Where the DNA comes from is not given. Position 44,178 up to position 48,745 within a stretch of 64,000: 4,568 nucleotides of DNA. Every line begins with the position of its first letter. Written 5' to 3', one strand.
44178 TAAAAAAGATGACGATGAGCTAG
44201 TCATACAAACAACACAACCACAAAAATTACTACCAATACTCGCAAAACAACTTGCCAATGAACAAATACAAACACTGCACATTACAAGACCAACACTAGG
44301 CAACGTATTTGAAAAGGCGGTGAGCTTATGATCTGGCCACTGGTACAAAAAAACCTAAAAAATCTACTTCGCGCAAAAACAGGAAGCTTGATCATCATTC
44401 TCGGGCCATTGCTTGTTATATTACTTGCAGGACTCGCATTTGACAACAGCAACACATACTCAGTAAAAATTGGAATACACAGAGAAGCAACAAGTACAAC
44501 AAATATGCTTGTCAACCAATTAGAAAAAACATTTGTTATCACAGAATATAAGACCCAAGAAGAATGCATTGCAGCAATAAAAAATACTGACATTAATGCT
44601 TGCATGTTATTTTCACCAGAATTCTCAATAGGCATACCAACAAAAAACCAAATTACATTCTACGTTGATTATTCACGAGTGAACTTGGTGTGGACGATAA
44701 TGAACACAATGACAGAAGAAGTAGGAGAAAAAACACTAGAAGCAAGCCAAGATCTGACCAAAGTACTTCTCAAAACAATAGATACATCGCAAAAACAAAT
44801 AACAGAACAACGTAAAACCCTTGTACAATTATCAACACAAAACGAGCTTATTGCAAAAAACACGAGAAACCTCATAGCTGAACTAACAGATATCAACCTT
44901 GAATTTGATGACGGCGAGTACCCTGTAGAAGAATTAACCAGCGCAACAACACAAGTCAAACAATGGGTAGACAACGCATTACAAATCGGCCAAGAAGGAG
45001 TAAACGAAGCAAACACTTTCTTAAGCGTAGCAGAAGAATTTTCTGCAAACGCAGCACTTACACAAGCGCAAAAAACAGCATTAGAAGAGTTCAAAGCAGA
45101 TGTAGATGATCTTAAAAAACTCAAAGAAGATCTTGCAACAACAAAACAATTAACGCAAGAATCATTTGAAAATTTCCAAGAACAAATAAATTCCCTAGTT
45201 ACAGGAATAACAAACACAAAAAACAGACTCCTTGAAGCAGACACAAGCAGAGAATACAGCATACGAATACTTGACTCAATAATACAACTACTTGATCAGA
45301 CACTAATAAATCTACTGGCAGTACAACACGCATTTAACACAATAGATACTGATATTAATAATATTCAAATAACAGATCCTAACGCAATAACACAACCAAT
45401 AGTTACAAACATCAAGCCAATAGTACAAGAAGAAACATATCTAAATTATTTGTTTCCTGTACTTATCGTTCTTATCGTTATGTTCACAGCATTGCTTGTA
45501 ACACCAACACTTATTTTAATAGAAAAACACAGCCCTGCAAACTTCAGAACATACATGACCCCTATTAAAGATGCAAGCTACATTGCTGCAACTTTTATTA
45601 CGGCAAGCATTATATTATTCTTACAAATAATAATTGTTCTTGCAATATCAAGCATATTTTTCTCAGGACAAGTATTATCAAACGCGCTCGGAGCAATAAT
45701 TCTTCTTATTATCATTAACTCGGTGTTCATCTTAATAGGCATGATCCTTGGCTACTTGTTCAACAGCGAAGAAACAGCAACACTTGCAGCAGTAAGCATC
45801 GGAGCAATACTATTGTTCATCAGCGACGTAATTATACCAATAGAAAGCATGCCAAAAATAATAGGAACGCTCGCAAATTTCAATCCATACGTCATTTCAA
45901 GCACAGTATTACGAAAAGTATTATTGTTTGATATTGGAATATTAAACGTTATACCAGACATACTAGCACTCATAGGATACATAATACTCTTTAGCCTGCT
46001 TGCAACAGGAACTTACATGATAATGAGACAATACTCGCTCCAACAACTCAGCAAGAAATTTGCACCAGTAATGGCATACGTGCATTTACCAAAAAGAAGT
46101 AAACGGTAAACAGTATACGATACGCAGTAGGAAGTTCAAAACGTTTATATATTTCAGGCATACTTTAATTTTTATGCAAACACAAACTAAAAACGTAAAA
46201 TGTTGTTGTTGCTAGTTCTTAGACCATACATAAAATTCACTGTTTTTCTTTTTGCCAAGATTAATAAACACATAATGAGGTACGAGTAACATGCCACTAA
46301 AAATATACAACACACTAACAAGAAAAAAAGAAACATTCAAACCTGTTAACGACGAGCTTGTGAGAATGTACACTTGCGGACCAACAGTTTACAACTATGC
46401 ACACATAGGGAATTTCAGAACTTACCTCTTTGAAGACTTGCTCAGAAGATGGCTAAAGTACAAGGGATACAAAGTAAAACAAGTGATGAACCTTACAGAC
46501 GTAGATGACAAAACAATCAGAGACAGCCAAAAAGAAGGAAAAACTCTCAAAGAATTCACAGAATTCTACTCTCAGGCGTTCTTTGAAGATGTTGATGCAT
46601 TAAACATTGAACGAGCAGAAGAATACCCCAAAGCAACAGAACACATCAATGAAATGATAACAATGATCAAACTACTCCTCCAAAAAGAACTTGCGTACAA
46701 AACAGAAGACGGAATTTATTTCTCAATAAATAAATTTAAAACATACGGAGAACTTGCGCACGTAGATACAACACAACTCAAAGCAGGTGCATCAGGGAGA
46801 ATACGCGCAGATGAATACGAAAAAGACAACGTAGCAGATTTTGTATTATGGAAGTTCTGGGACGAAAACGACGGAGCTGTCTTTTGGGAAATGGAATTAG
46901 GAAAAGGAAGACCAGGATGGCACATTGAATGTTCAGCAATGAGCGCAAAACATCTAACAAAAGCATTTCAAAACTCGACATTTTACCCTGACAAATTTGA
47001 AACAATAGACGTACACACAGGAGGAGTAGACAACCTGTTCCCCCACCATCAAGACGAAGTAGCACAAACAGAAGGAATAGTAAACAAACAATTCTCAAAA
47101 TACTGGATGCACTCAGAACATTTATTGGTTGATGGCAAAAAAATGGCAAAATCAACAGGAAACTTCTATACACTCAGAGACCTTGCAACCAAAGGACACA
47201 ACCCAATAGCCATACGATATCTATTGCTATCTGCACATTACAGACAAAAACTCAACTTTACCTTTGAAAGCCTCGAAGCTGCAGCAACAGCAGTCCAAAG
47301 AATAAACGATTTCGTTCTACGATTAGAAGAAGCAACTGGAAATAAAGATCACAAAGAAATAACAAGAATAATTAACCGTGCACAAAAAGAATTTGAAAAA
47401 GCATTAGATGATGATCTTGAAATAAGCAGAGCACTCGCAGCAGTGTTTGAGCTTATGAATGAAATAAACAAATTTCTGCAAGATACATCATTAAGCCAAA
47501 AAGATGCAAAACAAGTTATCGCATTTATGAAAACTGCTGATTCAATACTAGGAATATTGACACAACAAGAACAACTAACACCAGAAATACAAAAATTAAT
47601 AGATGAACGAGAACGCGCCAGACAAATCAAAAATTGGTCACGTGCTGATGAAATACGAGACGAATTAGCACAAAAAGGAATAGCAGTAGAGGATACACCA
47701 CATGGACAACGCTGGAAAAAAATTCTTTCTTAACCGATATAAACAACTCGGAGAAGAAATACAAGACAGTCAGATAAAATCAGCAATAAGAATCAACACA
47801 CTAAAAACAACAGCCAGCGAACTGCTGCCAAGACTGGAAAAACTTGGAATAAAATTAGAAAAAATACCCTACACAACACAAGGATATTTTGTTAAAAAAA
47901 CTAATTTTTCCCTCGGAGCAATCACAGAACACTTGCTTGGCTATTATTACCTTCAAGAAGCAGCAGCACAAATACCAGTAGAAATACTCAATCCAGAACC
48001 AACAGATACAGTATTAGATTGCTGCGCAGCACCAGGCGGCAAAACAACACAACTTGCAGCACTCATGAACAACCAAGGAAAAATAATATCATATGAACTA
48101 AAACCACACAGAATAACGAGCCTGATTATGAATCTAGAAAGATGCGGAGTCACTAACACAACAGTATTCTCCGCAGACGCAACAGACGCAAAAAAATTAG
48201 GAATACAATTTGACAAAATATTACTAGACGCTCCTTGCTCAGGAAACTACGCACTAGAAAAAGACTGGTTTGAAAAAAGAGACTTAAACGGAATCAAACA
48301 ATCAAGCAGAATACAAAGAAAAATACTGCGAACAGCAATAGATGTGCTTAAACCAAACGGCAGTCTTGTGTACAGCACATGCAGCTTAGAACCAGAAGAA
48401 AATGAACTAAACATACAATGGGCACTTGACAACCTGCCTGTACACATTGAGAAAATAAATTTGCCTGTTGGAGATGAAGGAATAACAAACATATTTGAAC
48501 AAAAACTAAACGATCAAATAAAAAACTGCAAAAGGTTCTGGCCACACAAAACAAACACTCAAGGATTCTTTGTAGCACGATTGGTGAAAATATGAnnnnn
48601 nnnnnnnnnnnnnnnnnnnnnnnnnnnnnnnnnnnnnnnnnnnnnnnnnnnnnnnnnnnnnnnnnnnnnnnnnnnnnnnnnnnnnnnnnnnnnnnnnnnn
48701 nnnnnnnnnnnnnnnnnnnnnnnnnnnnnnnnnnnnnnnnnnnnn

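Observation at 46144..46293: Leaderless 13-codon mini-ORF ending in CCCC directly upstream of cysteinyl-tRNA synthetase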

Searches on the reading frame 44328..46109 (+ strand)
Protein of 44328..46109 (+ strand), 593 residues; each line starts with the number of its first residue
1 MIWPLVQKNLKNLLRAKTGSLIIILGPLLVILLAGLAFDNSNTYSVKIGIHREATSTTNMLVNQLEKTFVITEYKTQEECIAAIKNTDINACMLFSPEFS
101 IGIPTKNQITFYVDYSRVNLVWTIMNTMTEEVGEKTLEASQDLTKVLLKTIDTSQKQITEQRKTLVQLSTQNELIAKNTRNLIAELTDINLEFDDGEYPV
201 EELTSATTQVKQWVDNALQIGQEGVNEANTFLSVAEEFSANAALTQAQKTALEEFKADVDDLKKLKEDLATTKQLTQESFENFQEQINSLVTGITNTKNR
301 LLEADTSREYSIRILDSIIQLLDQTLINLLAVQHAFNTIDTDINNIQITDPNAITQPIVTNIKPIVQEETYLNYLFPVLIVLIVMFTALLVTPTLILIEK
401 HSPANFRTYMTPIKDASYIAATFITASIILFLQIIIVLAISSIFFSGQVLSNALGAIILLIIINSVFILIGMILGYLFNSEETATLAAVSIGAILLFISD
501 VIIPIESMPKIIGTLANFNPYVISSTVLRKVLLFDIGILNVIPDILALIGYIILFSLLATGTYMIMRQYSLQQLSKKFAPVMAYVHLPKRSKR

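Call 7: search_protein_families(library=pfam, proteins=[window:44328-46109:+])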
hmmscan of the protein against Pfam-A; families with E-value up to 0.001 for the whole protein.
window:44328-46109:+ (593 aa): 2 families
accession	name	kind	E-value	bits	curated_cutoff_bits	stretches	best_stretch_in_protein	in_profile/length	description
PF12698.13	ABC2_membrane_3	-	2.6e-24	86.4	31.6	2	240-559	70-345/347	ABC-2 family transporter protein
PF01061.29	ABC2_membrane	-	3.4e-12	46.8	26.9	1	362-532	51-210/211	ABC-2 type transporter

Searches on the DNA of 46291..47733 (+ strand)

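Call 56: search_rna_families(sources=[L016, L091, L098, L040, L003, L094], threshold=gathering)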
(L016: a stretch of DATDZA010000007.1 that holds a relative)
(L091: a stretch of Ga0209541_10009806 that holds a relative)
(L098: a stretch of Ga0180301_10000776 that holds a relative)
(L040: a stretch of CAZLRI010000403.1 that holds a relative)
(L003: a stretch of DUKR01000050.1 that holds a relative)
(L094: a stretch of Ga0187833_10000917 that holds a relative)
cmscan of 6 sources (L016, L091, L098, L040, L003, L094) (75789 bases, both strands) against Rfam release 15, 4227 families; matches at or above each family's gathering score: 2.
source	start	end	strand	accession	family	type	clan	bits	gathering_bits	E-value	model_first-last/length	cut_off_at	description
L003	3348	3422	+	RF00005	tRNA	Gene; tRNA;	CL00001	60.1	29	1.9e-10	1-71/71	no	tRNA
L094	9841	9900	+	RF00005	tRNA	Gene; tRNA;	CL00001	40.9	29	3.7e-05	7-64/71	no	tRNA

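Call 82: search_rna_families(source=L172, start=2400, end=4100, threshold=evalue, max_evalue=1)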
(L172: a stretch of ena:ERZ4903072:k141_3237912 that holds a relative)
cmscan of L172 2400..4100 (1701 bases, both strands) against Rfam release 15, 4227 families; matches with E-value up to 1: 3.
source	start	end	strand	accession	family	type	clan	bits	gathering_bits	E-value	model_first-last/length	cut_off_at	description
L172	2444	2524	+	RF02620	BSnc119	Gene; sRNA;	-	24.8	115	0.082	1-90/90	no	Brucella sRNA 119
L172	2520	2632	-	RF04339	Plastid-psbJ-3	Cis-reg;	CL00152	22.3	61.7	0.77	1-125/125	no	Plastid-psbJ-3 3UTR RNA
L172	2483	2511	+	RF02401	ClpQY_promoter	Cis-reg;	-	16.8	42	0.98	1-28/57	no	ClpQY promoter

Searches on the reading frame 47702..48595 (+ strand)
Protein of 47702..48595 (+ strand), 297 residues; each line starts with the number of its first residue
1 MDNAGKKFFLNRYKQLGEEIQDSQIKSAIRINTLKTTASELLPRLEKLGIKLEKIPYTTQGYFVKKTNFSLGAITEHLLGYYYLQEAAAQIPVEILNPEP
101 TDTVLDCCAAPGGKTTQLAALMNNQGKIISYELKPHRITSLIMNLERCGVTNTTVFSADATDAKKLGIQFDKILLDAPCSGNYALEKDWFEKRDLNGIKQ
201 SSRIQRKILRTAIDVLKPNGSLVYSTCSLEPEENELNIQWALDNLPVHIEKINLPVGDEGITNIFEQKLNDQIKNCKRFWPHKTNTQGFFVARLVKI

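Call 7: search_protein_families(library=pfam, proteins=[window:47702-48595:+])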
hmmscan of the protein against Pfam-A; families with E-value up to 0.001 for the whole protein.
window:47702-48595:+ (297 aa): 5 families
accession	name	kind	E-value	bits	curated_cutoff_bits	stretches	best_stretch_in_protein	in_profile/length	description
PF01189.24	Methyltr_RsmB-F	-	2.3e-54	184.5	27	1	95-294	3-198/199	16S rRNA methyltransferase RsmB/F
PF17125.10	Methyltr_RsmF_N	-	6e-12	46.3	34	1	12-87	16-86/86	N-terminal domain of 16S rRNA methyltransferase RsmF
PF13847.12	Methyltransf_31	-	1.4e-11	44.8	27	1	101-241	4-114/145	Methyltransferase domain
PF01728.25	FtsJ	-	3.2e-07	30.9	24.1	1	85-230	10-142/181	FtsJ-like methyltransferase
PF22458.1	RsmF-B_ferredox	-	0.00032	21.2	27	1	26-64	29-67/74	Methyltr_RsmF/B-like, ferredoxin-like domain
